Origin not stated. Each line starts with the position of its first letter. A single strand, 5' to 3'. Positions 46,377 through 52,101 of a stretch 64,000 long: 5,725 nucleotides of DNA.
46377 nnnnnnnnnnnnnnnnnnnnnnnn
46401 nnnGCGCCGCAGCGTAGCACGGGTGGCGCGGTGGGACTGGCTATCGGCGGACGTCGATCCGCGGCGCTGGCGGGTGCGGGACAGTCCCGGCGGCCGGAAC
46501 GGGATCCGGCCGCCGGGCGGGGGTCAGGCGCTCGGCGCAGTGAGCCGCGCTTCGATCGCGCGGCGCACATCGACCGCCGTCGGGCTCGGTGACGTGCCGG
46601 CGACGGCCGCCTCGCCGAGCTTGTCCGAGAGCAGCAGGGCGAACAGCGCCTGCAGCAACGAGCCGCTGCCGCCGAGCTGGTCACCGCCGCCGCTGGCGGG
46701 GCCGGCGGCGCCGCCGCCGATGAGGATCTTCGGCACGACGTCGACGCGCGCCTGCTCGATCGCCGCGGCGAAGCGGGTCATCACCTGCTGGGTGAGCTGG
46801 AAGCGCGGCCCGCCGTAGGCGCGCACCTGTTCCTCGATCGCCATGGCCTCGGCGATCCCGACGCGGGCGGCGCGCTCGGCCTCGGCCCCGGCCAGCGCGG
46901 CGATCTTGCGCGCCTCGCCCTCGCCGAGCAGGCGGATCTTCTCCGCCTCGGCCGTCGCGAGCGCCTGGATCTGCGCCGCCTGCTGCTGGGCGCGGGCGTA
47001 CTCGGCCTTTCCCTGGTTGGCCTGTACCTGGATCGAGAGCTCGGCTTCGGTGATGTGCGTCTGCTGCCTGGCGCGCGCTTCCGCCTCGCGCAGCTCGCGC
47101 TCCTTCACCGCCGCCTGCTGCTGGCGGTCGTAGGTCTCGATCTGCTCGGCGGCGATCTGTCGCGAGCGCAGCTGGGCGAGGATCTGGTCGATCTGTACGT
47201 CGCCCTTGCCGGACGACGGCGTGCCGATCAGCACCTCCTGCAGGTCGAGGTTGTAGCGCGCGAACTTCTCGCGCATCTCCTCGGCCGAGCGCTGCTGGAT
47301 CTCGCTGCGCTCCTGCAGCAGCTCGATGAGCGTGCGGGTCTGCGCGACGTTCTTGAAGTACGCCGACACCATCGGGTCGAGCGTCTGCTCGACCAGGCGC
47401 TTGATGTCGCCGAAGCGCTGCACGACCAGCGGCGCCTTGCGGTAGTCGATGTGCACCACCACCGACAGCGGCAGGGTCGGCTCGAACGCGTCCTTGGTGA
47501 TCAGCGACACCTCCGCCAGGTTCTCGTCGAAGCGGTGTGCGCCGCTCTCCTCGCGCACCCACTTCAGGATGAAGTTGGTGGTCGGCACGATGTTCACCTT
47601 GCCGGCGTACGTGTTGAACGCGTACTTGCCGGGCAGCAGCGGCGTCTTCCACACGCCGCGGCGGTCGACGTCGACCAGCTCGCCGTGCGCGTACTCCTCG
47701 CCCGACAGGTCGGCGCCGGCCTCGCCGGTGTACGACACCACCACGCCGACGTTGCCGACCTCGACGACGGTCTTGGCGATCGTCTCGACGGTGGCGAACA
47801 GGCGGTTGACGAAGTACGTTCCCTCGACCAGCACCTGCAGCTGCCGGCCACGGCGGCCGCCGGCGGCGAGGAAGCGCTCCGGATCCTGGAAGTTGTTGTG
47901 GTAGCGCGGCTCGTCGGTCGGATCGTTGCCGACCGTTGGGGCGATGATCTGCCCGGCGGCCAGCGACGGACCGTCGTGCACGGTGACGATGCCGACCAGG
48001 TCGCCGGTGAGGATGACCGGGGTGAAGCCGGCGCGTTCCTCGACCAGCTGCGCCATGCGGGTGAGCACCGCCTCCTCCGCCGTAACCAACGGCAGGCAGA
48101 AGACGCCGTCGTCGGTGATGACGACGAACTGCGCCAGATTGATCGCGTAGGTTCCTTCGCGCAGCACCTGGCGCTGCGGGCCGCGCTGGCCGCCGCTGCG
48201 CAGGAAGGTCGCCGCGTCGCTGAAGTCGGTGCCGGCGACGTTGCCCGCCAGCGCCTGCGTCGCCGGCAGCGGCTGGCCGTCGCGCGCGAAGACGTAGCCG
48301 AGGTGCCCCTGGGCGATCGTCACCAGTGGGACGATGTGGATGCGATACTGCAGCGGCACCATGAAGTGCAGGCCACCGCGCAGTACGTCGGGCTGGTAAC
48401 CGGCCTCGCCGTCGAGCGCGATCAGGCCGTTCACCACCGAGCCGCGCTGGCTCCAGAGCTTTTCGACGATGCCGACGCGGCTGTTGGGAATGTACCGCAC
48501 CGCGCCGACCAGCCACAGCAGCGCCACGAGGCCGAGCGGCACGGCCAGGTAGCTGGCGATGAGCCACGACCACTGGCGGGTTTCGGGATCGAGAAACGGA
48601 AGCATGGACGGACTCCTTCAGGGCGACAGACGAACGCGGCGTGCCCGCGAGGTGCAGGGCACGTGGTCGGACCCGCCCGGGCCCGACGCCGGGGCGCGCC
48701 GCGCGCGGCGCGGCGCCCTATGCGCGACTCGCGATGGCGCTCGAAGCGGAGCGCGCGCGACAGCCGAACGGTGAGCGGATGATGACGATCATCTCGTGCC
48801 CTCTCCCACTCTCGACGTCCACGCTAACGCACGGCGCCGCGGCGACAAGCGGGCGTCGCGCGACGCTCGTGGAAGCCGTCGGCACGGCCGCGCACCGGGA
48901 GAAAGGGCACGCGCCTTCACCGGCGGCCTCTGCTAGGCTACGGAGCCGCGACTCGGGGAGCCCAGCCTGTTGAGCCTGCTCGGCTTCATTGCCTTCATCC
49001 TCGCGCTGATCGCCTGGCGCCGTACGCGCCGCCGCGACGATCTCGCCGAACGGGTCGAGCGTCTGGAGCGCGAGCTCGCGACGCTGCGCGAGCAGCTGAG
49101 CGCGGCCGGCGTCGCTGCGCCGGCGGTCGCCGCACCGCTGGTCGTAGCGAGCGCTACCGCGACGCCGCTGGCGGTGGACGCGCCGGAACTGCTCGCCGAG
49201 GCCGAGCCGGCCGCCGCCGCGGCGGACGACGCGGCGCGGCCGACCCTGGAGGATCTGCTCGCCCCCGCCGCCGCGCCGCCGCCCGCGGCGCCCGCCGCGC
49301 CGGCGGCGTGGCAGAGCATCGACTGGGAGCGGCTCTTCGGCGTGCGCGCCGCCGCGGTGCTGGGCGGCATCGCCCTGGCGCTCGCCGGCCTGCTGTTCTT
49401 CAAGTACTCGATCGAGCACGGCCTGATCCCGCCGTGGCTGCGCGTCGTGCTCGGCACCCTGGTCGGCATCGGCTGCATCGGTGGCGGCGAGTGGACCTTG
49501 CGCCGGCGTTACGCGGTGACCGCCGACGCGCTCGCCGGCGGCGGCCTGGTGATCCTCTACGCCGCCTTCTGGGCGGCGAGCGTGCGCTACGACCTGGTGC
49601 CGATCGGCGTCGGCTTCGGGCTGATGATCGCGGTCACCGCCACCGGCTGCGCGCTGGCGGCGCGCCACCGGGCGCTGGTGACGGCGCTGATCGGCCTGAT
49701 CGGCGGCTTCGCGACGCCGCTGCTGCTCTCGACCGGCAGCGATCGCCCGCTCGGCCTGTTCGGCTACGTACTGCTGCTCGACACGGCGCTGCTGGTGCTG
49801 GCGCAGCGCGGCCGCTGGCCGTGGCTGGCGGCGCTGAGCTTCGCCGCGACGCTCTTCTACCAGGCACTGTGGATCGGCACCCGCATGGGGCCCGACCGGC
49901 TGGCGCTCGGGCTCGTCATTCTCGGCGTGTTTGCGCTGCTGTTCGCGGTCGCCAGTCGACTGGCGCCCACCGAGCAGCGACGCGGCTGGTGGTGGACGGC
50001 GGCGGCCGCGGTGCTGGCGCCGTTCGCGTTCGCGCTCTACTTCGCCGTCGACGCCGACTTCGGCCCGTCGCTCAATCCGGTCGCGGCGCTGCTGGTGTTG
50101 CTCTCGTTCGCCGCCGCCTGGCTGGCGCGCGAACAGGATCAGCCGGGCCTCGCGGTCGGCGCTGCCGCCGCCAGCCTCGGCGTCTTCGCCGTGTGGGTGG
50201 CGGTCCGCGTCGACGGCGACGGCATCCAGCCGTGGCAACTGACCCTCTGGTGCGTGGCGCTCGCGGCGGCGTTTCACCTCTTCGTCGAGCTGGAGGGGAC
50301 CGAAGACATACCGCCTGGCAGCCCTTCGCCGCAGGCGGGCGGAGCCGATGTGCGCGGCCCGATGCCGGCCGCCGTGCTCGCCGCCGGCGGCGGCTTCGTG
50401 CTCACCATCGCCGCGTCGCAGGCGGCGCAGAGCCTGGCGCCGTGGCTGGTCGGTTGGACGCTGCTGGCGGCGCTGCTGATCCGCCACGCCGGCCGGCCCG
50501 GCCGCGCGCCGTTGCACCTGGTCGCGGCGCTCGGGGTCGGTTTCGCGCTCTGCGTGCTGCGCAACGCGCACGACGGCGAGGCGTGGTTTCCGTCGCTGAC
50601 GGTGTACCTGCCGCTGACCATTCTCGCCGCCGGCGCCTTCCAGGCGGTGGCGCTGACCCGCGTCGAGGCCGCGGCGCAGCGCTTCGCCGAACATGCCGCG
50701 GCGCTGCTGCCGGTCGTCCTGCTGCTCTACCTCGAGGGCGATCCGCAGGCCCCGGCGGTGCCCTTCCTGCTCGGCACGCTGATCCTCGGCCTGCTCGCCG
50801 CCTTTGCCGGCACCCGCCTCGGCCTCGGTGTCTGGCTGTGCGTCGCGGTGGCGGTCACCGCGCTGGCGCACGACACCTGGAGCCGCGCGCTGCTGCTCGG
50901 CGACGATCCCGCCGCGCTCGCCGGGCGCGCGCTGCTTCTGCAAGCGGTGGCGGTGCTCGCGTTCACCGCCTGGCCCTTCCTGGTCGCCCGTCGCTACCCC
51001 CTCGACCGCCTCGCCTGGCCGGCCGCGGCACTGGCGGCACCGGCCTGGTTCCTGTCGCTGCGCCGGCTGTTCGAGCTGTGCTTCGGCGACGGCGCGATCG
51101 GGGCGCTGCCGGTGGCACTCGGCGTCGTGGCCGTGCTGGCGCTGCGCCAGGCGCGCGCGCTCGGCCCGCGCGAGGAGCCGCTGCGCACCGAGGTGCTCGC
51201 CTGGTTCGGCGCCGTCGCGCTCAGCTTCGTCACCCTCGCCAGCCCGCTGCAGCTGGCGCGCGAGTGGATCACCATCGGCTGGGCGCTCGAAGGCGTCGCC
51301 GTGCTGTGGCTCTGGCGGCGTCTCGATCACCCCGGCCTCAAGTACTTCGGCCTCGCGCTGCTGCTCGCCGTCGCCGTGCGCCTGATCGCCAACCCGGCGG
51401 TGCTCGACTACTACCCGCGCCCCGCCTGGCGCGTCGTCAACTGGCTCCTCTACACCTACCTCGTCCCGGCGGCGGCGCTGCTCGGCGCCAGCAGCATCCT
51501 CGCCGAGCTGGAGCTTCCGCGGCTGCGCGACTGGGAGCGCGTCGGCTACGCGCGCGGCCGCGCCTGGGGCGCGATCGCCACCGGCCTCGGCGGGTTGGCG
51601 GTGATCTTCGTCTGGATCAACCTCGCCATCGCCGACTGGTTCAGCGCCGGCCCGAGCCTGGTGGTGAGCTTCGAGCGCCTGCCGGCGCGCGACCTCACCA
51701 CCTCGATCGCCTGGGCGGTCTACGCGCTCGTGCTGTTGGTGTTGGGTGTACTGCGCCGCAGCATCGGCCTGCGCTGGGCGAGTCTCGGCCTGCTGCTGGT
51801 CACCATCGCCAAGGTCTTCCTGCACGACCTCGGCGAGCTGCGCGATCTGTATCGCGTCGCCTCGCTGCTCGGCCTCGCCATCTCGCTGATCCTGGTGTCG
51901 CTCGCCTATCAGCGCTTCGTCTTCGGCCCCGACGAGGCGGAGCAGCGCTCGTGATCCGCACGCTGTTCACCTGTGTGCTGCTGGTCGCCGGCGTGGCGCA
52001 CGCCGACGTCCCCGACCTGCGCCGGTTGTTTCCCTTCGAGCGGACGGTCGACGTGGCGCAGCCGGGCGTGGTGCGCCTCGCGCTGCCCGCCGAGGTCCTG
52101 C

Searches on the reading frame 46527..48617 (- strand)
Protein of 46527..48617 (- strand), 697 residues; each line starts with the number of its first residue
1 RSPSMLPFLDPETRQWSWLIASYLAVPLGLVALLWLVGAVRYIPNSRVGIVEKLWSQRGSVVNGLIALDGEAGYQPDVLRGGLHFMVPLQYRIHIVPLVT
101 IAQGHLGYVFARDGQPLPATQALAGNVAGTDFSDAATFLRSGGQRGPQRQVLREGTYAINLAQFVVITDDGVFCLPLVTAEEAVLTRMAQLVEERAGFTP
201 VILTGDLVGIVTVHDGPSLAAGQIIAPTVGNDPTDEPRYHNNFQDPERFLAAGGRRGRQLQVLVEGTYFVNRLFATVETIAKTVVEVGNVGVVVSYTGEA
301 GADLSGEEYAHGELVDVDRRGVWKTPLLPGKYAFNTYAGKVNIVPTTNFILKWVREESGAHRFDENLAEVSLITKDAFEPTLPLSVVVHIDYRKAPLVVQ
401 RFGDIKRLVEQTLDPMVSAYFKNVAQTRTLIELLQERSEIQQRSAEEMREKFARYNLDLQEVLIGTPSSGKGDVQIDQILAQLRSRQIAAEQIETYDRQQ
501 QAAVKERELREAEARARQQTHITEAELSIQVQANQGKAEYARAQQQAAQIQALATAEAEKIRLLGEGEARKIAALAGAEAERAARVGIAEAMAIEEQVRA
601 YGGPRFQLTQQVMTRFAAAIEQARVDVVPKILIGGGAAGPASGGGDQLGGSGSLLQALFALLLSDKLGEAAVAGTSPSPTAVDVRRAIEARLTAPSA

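Call 61: search_protein_families(library=pfam, proteins=[window:46527-48617:-], max_evalue=0.00001)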
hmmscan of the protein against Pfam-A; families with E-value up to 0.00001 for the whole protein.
window:46527-48617:- (697 aa): 1 family
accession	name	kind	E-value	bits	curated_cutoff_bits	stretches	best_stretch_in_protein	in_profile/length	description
PF01145.31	Band_7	-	7.8e-16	59.1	23.6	1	284-501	2-166/176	SPFH domain / Band 7 family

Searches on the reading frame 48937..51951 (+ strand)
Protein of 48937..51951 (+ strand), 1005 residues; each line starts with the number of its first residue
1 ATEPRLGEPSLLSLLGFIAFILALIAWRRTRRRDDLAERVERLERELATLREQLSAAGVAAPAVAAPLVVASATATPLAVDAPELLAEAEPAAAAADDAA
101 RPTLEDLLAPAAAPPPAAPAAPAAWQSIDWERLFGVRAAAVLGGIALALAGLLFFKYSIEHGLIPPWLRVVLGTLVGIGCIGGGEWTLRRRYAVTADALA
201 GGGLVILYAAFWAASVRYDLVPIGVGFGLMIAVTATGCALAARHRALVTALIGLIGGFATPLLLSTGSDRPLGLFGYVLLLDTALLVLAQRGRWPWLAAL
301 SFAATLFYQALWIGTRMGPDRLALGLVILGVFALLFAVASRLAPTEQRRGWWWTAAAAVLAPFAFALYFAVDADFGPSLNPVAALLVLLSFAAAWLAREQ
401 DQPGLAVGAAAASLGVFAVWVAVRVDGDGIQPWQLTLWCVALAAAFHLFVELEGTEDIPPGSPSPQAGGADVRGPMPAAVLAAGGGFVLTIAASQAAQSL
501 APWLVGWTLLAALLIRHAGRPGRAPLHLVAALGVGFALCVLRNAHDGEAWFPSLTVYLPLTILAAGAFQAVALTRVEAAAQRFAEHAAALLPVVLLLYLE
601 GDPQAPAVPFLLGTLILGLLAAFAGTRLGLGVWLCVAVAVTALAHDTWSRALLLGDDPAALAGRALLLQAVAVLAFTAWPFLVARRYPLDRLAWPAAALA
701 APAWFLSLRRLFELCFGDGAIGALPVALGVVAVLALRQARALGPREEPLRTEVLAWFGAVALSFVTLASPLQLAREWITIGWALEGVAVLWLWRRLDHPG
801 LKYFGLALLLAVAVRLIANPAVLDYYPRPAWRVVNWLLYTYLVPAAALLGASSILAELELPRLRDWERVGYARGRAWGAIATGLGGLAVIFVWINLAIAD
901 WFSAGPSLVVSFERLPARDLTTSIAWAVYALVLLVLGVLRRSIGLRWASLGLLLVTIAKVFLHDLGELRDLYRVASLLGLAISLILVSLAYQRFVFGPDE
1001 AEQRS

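Call 61: search_protein_families(library=pfam, proteins=[window:48937-51951:+], max_evalue=0.00001)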
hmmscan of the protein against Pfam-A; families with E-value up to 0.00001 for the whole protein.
window:48937-51951:+ (1005 aa): 1 family
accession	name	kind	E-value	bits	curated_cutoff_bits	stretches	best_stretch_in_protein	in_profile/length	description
PF10101.14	DUF2339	-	4.6e-80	270.6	33.6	3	137-712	3-572/659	Predicted membrane protein (DUF2339)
